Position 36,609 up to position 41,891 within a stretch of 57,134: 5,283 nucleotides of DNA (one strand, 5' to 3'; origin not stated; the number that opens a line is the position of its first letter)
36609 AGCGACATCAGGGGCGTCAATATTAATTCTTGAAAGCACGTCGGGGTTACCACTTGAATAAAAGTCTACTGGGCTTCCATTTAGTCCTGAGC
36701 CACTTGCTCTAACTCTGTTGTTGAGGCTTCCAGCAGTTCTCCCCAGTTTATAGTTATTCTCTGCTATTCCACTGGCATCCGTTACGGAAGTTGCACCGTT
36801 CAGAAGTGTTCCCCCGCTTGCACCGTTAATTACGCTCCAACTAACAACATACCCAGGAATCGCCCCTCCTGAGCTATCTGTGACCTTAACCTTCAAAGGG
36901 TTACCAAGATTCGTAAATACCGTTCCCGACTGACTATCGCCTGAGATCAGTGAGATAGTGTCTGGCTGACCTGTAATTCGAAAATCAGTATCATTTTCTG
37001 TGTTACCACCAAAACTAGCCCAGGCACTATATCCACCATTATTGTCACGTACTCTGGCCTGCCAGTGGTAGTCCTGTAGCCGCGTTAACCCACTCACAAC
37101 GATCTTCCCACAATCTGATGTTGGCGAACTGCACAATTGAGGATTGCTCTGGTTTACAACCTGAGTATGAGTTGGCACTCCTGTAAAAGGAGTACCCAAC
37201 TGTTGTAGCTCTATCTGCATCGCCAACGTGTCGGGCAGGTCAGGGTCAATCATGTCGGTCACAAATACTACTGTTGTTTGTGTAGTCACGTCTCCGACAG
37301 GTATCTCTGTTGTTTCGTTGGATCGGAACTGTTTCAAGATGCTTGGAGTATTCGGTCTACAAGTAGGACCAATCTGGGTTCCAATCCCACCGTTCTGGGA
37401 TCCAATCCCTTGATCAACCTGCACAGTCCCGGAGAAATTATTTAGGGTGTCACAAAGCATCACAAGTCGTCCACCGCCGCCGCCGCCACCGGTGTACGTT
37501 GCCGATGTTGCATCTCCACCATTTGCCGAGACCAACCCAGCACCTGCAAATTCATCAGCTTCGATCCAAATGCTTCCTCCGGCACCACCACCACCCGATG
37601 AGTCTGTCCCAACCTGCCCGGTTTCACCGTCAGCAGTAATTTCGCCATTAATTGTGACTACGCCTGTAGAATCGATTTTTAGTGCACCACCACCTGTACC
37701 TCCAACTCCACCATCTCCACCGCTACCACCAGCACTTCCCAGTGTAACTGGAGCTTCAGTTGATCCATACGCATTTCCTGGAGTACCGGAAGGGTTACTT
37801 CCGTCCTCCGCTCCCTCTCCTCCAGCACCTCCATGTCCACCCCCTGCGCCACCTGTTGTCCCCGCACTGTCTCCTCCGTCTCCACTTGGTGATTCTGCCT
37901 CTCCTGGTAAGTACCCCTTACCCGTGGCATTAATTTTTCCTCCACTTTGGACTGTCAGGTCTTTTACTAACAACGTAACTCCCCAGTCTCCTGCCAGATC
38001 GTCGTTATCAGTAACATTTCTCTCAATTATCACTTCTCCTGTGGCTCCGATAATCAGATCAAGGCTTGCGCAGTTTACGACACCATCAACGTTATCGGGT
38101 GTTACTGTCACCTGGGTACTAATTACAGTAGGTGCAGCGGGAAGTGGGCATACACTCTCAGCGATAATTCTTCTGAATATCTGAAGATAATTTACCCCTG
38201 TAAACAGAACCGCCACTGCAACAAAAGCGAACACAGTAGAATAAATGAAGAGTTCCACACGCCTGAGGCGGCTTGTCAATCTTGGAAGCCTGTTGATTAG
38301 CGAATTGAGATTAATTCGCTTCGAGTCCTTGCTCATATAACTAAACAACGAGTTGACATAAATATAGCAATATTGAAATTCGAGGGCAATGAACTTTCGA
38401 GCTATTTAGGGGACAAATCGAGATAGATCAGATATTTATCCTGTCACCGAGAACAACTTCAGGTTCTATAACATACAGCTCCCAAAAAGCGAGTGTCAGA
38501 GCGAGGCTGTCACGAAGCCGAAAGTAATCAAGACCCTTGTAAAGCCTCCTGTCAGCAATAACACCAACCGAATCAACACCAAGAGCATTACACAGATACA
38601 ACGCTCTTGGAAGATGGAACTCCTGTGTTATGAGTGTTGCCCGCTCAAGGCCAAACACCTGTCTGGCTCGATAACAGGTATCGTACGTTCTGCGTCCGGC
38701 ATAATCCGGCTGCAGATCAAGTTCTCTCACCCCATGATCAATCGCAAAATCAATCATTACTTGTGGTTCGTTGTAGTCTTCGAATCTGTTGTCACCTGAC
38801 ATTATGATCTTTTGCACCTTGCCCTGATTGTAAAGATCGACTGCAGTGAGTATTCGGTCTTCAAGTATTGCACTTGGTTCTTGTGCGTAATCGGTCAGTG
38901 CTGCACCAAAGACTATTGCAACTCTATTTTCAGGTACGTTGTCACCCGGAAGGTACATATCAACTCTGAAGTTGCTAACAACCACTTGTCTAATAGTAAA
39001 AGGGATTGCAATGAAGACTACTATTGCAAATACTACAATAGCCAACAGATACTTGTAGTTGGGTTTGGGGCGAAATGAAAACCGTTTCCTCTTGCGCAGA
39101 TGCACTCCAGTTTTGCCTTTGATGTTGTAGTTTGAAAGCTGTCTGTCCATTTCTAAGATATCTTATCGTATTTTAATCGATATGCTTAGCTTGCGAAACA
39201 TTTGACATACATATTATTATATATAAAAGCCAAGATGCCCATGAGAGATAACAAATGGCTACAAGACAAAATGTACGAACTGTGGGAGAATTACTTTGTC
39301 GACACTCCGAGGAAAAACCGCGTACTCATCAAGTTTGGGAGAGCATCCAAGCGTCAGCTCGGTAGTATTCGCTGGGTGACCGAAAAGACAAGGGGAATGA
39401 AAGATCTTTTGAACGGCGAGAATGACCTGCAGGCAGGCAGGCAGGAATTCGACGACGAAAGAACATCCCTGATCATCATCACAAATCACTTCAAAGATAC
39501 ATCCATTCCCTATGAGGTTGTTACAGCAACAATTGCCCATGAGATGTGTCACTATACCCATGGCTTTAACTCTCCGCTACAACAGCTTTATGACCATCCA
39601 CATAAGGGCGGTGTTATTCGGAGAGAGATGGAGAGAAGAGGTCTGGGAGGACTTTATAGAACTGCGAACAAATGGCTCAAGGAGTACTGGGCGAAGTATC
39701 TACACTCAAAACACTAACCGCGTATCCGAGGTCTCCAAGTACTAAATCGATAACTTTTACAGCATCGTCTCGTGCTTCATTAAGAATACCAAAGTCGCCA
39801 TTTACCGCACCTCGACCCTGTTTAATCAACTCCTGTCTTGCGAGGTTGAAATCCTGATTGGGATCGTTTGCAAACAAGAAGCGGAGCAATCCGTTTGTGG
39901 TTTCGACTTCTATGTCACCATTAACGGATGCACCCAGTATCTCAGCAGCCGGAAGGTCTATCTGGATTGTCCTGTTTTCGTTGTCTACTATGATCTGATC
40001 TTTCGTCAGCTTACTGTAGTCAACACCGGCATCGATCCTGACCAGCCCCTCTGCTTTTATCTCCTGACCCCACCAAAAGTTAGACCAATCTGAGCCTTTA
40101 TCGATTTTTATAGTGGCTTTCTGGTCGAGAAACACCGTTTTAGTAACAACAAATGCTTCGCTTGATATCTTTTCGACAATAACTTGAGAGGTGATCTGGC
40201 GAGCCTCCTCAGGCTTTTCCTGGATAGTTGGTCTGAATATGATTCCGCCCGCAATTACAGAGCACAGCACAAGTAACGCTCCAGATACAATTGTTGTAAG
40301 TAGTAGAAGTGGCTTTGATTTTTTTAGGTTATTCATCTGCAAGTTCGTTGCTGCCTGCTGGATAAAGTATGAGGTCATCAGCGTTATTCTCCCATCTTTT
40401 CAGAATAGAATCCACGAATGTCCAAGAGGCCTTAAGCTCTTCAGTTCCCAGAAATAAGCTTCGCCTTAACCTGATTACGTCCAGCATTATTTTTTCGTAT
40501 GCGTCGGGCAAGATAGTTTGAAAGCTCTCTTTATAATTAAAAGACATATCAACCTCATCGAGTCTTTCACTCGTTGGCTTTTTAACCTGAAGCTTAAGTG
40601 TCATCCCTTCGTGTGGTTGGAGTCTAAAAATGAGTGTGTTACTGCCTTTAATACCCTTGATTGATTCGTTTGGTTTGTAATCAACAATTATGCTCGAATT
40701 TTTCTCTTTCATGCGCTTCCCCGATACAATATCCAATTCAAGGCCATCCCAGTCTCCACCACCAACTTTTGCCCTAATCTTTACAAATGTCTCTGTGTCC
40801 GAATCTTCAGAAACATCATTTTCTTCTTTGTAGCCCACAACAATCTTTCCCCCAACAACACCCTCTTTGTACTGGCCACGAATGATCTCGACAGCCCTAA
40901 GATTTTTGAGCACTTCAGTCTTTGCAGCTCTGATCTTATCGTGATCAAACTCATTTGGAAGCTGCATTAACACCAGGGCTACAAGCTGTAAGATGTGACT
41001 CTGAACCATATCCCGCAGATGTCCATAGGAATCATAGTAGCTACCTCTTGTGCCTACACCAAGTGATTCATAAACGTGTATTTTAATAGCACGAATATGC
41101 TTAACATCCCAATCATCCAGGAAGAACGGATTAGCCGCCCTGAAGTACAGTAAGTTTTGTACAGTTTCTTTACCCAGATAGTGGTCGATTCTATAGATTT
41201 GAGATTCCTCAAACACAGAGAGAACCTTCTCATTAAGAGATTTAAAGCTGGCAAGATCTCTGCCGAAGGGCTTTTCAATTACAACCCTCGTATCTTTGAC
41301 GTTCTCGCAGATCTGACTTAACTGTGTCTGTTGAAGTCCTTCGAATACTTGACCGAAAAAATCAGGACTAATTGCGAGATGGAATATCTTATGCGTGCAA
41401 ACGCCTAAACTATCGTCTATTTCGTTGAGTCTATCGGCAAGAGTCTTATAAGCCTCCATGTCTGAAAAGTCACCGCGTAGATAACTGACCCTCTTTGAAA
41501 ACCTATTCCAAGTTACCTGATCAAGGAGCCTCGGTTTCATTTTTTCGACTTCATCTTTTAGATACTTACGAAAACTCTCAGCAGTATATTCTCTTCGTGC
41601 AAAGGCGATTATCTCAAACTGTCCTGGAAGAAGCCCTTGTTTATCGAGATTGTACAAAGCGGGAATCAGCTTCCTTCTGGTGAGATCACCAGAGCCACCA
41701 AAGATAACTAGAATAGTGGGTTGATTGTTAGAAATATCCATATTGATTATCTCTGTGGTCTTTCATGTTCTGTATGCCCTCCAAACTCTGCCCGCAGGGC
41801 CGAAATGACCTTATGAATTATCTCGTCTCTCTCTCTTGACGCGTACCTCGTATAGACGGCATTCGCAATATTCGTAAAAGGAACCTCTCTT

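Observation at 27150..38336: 11.2-kb gene for a doubly membrane-anchored giant surface protein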

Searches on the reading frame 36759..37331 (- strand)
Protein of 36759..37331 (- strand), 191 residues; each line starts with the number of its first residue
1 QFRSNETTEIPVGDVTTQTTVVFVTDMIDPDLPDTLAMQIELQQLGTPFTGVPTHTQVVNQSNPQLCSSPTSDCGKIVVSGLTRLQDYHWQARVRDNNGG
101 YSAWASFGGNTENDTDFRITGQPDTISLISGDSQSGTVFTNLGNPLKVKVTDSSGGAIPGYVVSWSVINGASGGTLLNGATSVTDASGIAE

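Call 59: search_protein_families(library=pfam, proteins=[window:36759-37331:-], max_evalue=1)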
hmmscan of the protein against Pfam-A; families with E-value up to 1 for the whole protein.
window:36759-37331:- (191 aa): 2 families
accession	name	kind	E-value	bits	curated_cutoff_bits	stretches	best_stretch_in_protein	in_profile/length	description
PF02369.22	Big_1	-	3.7e-06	27.4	34.9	1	144-191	19-63/93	Bacterial Ig-like domain (group 1)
PF25788.1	Ig_Rha78A_N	-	0.11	13.2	27.4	1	82-105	71-94/105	Rha78A-like, N-terminal immunoglobulin domain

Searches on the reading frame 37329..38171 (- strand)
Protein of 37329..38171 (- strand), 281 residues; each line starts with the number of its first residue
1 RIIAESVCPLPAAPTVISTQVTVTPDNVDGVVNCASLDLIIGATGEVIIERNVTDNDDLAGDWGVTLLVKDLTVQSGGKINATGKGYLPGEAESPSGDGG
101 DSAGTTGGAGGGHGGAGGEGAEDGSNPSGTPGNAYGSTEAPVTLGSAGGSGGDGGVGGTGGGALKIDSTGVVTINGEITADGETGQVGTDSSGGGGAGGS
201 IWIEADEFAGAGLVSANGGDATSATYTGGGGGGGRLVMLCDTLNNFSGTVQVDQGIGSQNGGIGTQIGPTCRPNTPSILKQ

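Call 59: search_protein_families(library=pfam, proteins=[window:37329-38171:-], max_evalue=1)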
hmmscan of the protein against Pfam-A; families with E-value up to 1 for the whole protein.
window:37329-38171:- (281 aa): 0 families

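Call 80: search_protein_families(library=ncbifam, proteins=[window:37329-38171:-], max_evalue=0.01)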
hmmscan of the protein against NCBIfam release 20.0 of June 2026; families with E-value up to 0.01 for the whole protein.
window:37329-38171:- (281 aa): 1 family
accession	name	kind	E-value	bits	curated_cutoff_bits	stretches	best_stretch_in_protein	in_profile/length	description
NF047640.1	gliding_AgmC_N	equivalog_domain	1.9e-06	27.1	275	1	75-240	216-396/412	adventurous gliding motility protein AgmC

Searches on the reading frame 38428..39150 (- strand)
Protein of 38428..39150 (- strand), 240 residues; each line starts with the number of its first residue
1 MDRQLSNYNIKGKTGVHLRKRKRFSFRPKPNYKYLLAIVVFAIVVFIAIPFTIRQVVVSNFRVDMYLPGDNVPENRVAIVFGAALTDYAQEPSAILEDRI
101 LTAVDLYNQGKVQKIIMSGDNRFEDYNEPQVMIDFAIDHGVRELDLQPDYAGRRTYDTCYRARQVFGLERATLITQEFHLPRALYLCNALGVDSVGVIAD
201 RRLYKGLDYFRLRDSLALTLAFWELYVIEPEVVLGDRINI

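Call 11: search_protein_families(library=pfam, proteins=[window:38428-39150:-], max_evalue=0.001)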
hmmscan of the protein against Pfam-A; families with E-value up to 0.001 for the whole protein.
window:38428-39150:- (240 aa): 1 family
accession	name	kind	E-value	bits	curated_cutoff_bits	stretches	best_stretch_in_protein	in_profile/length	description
PF02698.23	DUF218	-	1.5e-21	77.2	27.6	1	77-195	2-105/133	DUF218 domain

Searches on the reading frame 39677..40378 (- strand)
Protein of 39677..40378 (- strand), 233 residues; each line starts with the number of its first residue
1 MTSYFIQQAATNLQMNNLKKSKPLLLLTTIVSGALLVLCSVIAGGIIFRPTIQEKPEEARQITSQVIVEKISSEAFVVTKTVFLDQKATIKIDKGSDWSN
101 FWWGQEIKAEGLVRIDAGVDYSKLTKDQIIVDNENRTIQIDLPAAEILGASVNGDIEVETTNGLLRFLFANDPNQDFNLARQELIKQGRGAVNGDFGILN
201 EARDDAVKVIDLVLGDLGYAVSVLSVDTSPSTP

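Call 11: search_protein_families(library=pfam, proteins=[window:39677-40378:-], max_evalue=0.001)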
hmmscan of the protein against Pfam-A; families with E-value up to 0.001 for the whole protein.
window:39677-40378:- (233 aa): 1 family
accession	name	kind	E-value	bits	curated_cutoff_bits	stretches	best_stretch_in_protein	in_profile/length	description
PF14014.11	DUF4230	-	1.7e-11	44.9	27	1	85-220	17-144/148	Protein of unknown function (DUF4230)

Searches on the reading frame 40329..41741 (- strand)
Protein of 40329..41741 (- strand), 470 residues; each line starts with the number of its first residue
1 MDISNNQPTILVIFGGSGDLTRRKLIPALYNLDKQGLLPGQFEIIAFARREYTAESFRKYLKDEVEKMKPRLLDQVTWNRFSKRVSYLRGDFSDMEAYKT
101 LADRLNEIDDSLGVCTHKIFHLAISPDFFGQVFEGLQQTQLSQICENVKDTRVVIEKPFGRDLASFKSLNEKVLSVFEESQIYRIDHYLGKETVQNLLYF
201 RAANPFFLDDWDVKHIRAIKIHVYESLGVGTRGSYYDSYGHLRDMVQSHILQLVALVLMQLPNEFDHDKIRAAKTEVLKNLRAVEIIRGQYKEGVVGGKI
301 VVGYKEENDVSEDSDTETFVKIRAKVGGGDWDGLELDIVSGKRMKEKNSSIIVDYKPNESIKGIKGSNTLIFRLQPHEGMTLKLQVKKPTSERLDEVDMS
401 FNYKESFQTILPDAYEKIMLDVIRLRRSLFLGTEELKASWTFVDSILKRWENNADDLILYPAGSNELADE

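Call 11: search_protein_families(library=pfam, proteins=[window:40329-41741:-], max_evalue=0.001)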
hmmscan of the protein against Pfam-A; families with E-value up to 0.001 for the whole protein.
window:40329-41741:- (470 aa): 2 families
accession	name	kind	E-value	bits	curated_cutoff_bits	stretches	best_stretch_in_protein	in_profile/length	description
PF02781.21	G6PD_C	-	3.5e-78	263.1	27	1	199-465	2-279/296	Glucose-6-phosphate dehydrogenase, C-terminal domain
PF00479.28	G6PD_N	-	4.3e-63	213.7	22.1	1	12-196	1-183/183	Glucose-6-phosphate dehydrogenase, NAD binding domain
